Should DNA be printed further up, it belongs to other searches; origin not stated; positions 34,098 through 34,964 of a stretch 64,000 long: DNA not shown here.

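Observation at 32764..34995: Plasmid-maintenance module (iterons, ParA, ParG-like, winged-helix protein and a DnaA-box origin) suggests a phage-plasmid with two replicons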

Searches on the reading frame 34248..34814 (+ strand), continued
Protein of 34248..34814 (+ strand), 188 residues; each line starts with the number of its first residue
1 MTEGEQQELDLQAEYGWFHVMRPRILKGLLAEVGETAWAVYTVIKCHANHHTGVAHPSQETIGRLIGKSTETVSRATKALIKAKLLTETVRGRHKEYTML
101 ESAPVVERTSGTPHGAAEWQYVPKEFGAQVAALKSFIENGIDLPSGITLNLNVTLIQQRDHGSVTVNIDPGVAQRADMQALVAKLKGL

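Call 61: fold_search(model_id=the predicted structure, library=pdb)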
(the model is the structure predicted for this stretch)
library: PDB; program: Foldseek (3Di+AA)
matches with E <= 10: 1600; with E <= 0.001: 1
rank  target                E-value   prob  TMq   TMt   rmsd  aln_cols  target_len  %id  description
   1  5trd_A                8.1e-04  1.00  0.31  0.27  14.0       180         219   14  Structure of RbkR (Riboflavin Kinase) from Thermoplasma acidophilum determined in complex with CTP and its cognate DNA (released 2016-11-23)
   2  3cta                  1.0e-03  1.00  0.33  0.33  14.6       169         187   14  Crystal structure of riboflavin kinase from Thermoplasma acidophilum (released 2008-04-29)
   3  3q5f_A                1.2e-03  1.00  0.28  0.37  15.2       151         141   14  Crystal structure of the Salmonella transcriptional regulator SlyA in complex with DNA (released 2011-05-04)
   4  3q5f_B                1.5e-03  1.00  0.28  0.37  15.2       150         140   15  Crystal structure of the Salmonella transcriptional regulator SlyA in complex with DNA (released 2011-05-04)
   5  6kf4_G                2.6e-03  1.00  0.33  0.37  15.5       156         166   13  Cryo-EM structure of Thermococcus kodakarensis RNA polymerase (released 2020-07-01)
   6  1ft9_A                2.7e-03  1.00  0.30  0.27   6.8        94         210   26  STRUCTURE OF THE REDUCED (FEII) CO-SENSING PROTEIN FROM R. RUBRUM (released 2000-10-09)
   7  5jls                  2.9e-03  1.00  0.30  0.41  12.6       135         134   10  Crystal Structure of Adhesin competence repressor (AdcR) from Streptococcus pyogenes (C-terminally His tagged) (released 2017-05-03)
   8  4lll_M                3.1e-03  1.00  0.32  0.47  10.8       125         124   15  Crystal structure of S. aureus MepR-DNA complex (released 2014-05-14)
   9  6uvu_A                3.5e-03  1.00  0.31  0.49  13.2       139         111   13  Crystal structure of the AntR antimony-specific transcriptional repressor (released 2020-11-04)
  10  1smt_A                3.5e-03  1.00  0.29  0.51  13.0       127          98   13  SMTB REPRESSOR FROM SYNECHOCOCCUS PCC7942 (released 1997-12-03)
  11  1r1u_A                3.7e-03  1.00  0.31  0.58   4.0        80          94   15  Crystal structure of the metal-sensing transcriptional repressor CzrA from Staphylococcus aureus in the apo-form (released 2004-05-18)
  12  1ft9_B                4.0e-03  1.00  0.31  0.29   7.5        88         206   23  STRUCTURE OF THE REDUCED (FEII) CO-SENSING PROTEIN FROM R. RUBRUM (released 2000-10-09)
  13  6j05_A                4.0e-03  1.00  0.33  0.56   8.0       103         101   20  Structures of two ArsR As(III)-responsive repressors: implications for the mechanism of derepression (released 2019-07-03)
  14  6uvu_B                4.0e-03  1.00  0.32  0.50  13.1       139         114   12  Crystal structure of the AntR antimony-specific transcriptional repressor (released 2020-11-04)
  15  2b0l_A                4.5e-03  1.00  0.36  0.63   4.0        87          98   11  C-terminal DNA binding domain of transcriptional pleiotropic repressor CodY. (released 2006-02-21)
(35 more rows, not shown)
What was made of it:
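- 34248..34814 (+): wHTH: a 188-aa HTH_36 winged-helix protein with a conserved C-terminal domain of unknown fold. Proposed origin-binding initiator (Rep-like). Foldseek hits are generic ArsR/MarR folds (call 61).
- The wHTH fold is of the generic repressor type (call 61).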

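Call 67: search_protein_families(library=pfam, proteins=[L004:4502-4711:+, L004:4708-5052:+, L004:5229-5501:+, L001:10905-11357:+, L018:1513-1701:+, L018:1825-2202:+, L002:5730-6245:+, L004:1304-1816:+, L013:4529-4921:+], max_evalue=0.05)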
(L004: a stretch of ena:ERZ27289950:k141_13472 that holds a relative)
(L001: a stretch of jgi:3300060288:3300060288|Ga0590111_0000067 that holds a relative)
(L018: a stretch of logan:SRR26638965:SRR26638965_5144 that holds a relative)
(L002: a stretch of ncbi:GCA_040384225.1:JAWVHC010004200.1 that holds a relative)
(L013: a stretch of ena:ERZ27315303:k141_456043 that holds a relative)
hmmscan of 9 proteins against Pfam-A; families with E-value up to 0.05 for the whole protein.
L004:4502-4711:+ (69 aa): 2 families
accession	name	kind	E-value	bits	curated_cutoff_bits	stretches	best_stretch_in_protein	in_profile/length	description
PF07878.17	RHH_5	-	6.5e-05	23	26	1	2-42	1-41/43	CopG-like RHH_1 or ribbon-helix-helix domain, RHH_5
PF01402.27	RHH_1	-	0.018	15.4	20.5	1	9-41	6-38/39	Ribbon-helix-helix protein, copG family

L004:4708-5052:+ (114 aa): 0 families

L004:5229-5501:+ (90 aa): 1 family
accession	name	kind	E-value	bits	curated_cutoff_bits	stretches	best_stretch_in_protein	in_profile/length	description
PF03597.20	FixS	-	0.017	15.3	23.1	1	18-38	24-44/44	Cytochrome oxidase maturation protein cbb3-type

L001:10905-11357:+ (150 aa): 0 families

L018:1513-1701:+ (62 aa): 0 families

L018:1825-2202:+ (125 aa): 0 families

L002:5730-6245:+ (171 aa): 1 family
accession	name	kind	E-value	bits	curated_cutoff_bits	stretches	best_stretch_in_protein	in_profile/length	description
PF01381.28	HTH_3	-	0.0001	22.7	23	1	27-71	8-51/55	Helix-turn-helix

L004:1304-1816:+ (170 aa): 2 families
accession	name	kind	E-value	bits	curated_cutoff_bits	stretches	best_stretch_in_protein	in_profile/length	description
PF13744.12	HTH_37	-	0.0012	19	27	1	20-72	21-73/80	Helix-turn-helix domain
PF01381.28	HTH_3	-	0.011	16.2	23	1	24-74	4-52/55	Helix-turn-helix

L013:4529-4921:+ (130 aa): 4 families
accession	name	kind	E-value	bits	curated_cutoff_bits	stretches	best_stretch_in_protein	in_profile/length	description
PF14502.12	HTH_41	-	0.0039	17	25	1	85-123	5-42/48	Helix-turn-helix domain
PF12802.13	MarR_2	-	0.0048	17.5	27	1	49-86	8-44/61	MarR family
PF17469.8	GP68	-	0.027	15.1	25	0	57-100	22-65/76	Gp68-like predicted RNA polymerase component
PF00126.33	HTH_1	-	0.039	14.3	26.6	0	72-87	23-38/60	Bacterial regulatory helix-turn-helix protein, lysR family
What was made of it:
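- In L002 and L004 it is paired with a cI-like gene on the strand opposite the lytic genes (call 67).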

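Call 68: search_dna_similar(query=window:34248-34814:+, collection=plasmids, mode=protein, max_rows=20, max_evalue=0.01)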
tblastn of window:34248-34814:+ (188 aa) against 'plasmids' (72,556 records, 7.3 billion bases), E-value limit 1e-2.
Records with a match: 3; places in all: 3; records where one place covers at least 80% of the query: 2.
Best place of each record, by identity: <60% 3.
By first word of the organism name: Polaromonas 1; Acinetobacter 1; Bacillus 1.
By predicted mobility (MOB-suite, as given by PLSDB): non-mobilizable 3.
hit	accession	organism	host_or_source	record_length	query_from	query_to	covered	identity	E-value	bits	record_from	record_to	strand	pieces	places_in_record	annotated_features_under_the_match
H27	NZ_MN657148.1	Polaromonas sp.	-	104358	11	177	89%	36.0%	8e-18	87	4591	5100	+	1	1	helix-turn-helix domain-containing protein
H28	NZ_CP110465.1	Acinetobacter baumannii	Homo sapiens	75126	18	177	85%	26.2%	4e-5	50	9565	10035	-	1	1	helix-turn-helix domain-containing protein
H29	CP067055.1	Bacillus mycoides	soil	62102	2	95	50%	28.7%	6e-3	44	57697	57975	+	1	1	helix-turn-helix domain-containing protein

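Call 70: get_annotated_region(hit=H27, flank=6000)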
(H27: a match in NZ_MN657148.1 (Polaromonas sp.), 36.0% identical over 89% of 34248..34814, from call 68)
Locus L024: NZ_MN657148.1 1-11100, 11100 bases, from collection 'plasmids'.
description: Polaromonas sp. strain ANT_J29B plasmid pA29BJ2, complete sequence
organism: Polaromonas sp. (NCBI taxid 1869339)
taxonomy: Bacteria; Pseudomonadota; Betaproteobacteria; Burkholderiales; Comamonadaceae; Polaromonas; Polaromonas sp.
host: -; source: -; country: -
typing (MOB-suite, as given by PLSDB): non-mobilizable
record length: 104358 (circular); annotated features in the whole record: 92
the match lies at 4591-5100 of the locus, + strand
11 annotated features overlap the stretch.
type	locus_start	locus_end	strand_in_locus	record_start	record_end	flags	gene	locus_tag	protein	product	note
CDS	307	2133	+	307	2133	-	-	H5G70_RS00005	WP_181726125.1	tyrosine-type recombinase/integrase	GO:0015074 - DNA integration [Evidence IEA]; GO:0006310 - DNA recombination [Evidence IEA]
CDS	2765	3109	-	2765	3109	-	-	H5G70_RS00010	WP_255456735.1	transposase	-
CDS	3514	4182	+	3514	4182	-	-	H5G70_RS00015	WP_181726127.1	AAA family ATPase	-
CDS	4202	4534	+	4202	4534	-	-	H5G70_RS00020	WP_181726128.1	hypothetical protein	-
CDS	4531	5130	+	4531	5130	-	-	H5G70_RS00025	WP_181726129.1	helix-turn-helix domain-containing protein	-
CDS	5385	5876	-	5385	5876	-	-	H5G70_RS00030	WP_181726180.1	hypothetical protein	-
CDS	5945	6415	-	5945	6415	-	-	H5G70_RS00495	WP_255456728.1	hypothetical protein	-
CDS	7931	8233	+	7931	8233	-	-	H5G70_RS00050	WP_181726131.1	metalloregulator ArsR/SmtB family transcription factor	GO:0006355 - regulation of DNA-templated transcription [Evidence IEA]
CDS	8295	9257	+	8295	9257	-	-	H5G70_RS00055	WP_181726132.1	zinc-dependent alcohol dehydrogenase family protein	-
CDS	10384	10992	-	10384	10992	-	-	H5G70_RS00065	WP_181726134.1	hypothetical protein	-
CDS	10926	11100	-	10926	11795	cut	-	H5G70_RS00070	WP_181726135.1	hypothetical protein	-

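Call 71: get_annotated_region(hit=H28, flank=6000)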
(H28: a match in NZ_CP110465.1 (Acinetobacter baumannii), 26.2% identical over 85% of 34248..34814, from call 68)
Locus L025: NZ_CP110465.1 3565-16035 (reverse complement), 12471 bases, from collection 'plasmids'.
description: Acinetobacter baumannii strain RBH2 plasmid pRBH2-3, complete sequence
organism: Acinetobacter baumannii (NCBI taxid 470)
taxonomy: Bacteria; Pseudomonadota; Gammaproteobacteria; Moraxellales; Moraxellaceae; Acinetobacter; Acinetobacter baumannii
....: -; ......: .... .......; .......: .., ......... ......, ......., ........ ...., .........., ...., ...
typing (MOB-suite, as given by PLSDB): non-mobilizable
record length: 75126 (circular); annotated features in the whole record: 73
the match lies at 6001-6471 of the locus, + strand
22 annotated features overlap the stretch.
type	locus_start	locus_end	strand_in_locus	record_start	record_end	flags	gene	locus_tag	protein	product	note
CDS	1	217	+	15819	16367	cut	-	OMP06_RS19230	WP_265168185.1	DUF4376 domain-containing protein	-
CDS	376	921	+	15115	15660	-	-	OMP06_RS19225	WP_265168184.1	Ltp family lipoprotein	-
CDS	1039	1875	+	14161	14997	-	-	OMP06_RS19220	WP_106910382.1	hypothetical protein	-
CDS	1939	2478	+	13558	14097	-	-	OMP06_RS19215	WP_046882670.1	N-acetylmuramoyl-L-alanine amidase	-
CDS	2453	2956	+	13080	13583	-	-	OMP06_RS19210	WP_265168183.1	hypothetical protein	-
CDS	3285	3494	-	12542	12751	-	-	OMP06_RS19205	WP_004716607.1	hypothetical protein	-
CDS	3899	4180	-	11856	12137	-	-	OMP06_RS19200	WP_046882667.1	hypothetical protein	-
CDS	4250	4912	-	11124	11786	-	-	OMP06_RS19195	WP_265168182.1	hypothetical protein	-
CDS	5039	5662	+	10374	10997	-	-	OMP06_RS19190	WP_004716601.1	ParA family protein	-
CDS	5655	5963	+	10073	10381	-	-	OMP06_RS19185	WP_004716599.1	hypothetical protein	-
CDS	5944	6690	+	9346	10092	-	-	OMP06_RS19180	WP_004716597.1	helix-turn-helix domain-containing protein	-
CDS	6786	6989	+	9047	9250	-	-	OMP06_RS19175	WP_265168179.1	hypothetical protein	-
CDS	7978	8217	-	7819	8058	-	-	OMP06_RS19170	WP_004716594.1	hypothetical protein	-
CDS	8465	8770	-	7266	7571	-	-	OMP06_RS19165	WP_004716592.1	hypothetical protein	-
CDS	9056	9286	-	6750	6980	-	-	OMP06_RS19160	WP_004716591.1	hypothetical protein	-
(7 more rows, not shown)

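Call 77: search_protein_families(library=ncbifam, proteins=[window:34248-34814:+, L024:4531-5130:+, L024:4202-4534:+, L025:5944-6690:+, L025:5655-5963:+, L024:3514-4182:+], max_evalue=0.05)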
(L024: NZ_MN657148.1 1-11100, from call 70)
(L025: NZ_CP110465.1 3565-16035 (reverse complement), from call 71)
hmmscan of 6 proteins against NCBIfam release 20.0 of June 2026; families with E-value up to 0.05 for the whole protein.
window:34248-34814:+ (188 aa): 1 family
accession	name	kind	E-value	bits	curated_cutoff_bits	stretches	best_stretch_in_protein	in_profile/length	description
TIGR01884.1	cas_HTH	subfamily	0.032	13.6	60.2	0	60-98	160-199/202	CRISPR-associated CARF protein Csa3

L024:4531-5130:+ (199 aa): 10 families
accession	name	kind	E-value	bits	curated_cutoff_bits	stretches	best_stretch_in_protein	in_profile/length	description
TIGR02812.1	fadR_gamma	equivalog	2.1e-06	27.6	249.2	1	57-101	21-67/235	fatty acid metabolism transcriptional regulator FadR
NF003444.0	PRK04984.1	equivalog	2.7e-06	27.1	189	1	58-101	23-68/239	fatty acid metabolism transcriptional regulator FadR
TIGR02277.1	PaaX_trns_reg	equivalog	3.7e-06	26.7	264.55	1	72-114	26-68/279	phenylacetic acid degradation operon negative regulatory protein PaaX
TIGR02325.1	C_P_lyase_phnF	equivalog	0.00033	20.3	156.8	1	59-103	25-68/238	phosphonate metabolism transcriptional regulator PhnF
NF007741.0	PRK10421.1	equivalog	0.0037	16.7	311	1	58-102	23-66/262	transcriptional regulator LldR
NF052282.1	PLP_TF_PdxR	equivalog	0.0055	15.8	320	1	60-102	19-61/448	MocR-like pyridoxine biosynthesis transcription factor PdxR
TIGR02404.1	trehalos_R_Bsub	equivalog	0.0062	16.2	211.95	1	57-103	15-60/233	trehalose operon repressor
NF052281.1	rhizopine_MocR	equivalog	0.0085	14.8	650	1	59-110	35-86/479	rhizopine catabolism transcriptional regulator MocR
NF012025.0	PRK15481.1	equivalog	0.016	13.9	573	1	59-118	23-82/432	MocR-like B6 salvage transcription factor PtsJ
NF007292.0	PRK09764.1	equivalog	0.039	13.1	281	0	59-96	22-59/240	GntR family transcriptional regulator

L024:4202-4534:+ (110 aa): 0 families

L025:5944-6690:+ (248 aa): 11 families
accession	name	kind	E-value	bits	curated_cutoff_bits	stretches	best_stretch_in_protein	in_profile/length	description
TIGR02431.1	pcaR_pcaU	subfamily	4.8e-05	22.8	284.75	1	58-91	25-58/248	beta-ketoadipate pathway transcriptional regulators, PcaR/PcaU/PobR family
NF033788.1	HTH_metalloreg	subfamily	6e-05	22.8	55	1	59-100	27-68/77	metalloregulator ArsR/SmtB family transcription factor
TIGR01884.1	cas_HTH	subfamily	0.00033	20.1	60.2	1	60-99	159-197/202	CRISPR-associated CARF protein Csa3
NF007342.0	PRK09834.1-4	equivalog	0.0018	17.3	251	1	59-105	31-75/263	DNA-binding transcriptional regulator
NF040939.2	trans_reg_lrs14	equivalog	0.0022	18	90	1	59-95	38-74/103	Lrs14 family HTH-type transcriptional regulator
NF041397.1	TranRegGlpR_Halo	equivalog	0.0051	16.5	300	1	56-134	18-91/253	HTH-type transcriptional regulator GlpR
TIGR01764.1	excise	domain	0.0058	17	28.8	1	59-76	3-20/49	excisionase family DNA-binding protein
NF007341.0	PRK09834.1-3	equivalog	0.006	15.7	269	1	50-91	20-61/274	DNA-binding transcriptional regulator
NF053606.1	Sta1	subfamily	0.012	15.7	80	1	59-96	36-73/100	Sta1 family transcriptional regulator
NF011671.1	PRK15090.1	equivalog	0.015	14.5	275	0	59-91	30-62/256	DNA-binding transcriptional regulator KdgR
NF010762.0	PRK14165.1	equivalog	0.019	14.3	279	0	59-103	24-68/224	winged helix-turn-helix domain-containing protein/riboflavin kinase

L025:5655-5963:+ (102 aa): 1 family
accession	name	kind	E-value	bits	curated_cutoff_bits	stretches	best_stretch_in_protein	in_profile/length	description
NF053637.1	SerProtHtrAspr2045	equivalog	0.022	13.7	650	1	12-63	85-136/394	serine protease HtrA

L024:3514-4182:+ (222 aa): 34 families (the best 25 are shown)
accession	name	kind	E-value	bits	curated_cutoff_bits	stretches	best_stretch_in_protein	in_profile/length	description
NF041546.1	ParA_partition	equivalog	3e-45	154.3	180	1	3-212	2-202/203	ParA family partition ATPase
TIGR03453.1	partition_RepA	equivalog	5.9e-11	41.8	348.45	2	3-57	107-161/387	plasmid partitioning protein RepA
TIGR03371.1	cellulose_yhjQ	equivalog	2.4e-10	40.3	157.85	1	3-42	4-43/246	cellulose biosynthesis protein BcsQ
TIGR01969.1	minD_arch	subfamily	1.4e-08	34.2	201.75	1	2-39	2-39/251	cell division ATPase MinD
NF041283.1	PrgP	equivalog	1.1e-07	31.5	400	1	3-87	5-91/297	ParA superfamily DNA segregation protein PrgP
NF010443.0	PRK13869.1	subfamily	1.6e-07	30.5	446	1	3-56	124-177/405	plasmid-partitioning protein RepA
TIGR01968.1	minD_bact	equivalog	2.8e-07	30.2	212.9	1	2-38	3-39/261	septum site-determining protein MinD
NF041136.1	MrpORP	equivalog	3.5e-06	26.5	450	1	3-38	8-43/365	iron-sulfur cluster carrier protein MrpORP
NF010423.0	PRK13849.1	equivalog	1.1e-05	24.9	313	1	2-189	3-190/231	conjugal transfer ATPase VirC1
TIGR00345.1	GET3_arsA_TRC40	subfamily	1.5e-05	24.7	135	1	9-39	5-35/299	TRC40/GET3/ArsA family transport-energizing ATPase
NF033200.1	F430_CfbC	exception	2.3e-05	23.9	402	1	8-89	7-86/260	Ni-sirohydrochlorin a,c-diamide reductive cyclase ATP-dependent reductase subunit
NF010259.0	PRK13705.1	equivalog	3.4e-05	23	725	1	3-44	109-151/388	plasmid-partitioning protein SopA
TIGR01287.1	nifH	equivalog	4.8e-05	22.8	394.35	1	8-89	7-88/275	nitrogenase iron protein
NF047398.1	AAA_KGGVGR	domain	6e-05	23.5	90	1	9-38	11-40/190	KGGVGR-motif variant AAA ATPase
TIGR01007.1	eps_fam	subfamily_domain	8.1e-05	22.2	108.05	1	3-45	20-62/204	polysaccharide biosynthesis tyrosine autokinase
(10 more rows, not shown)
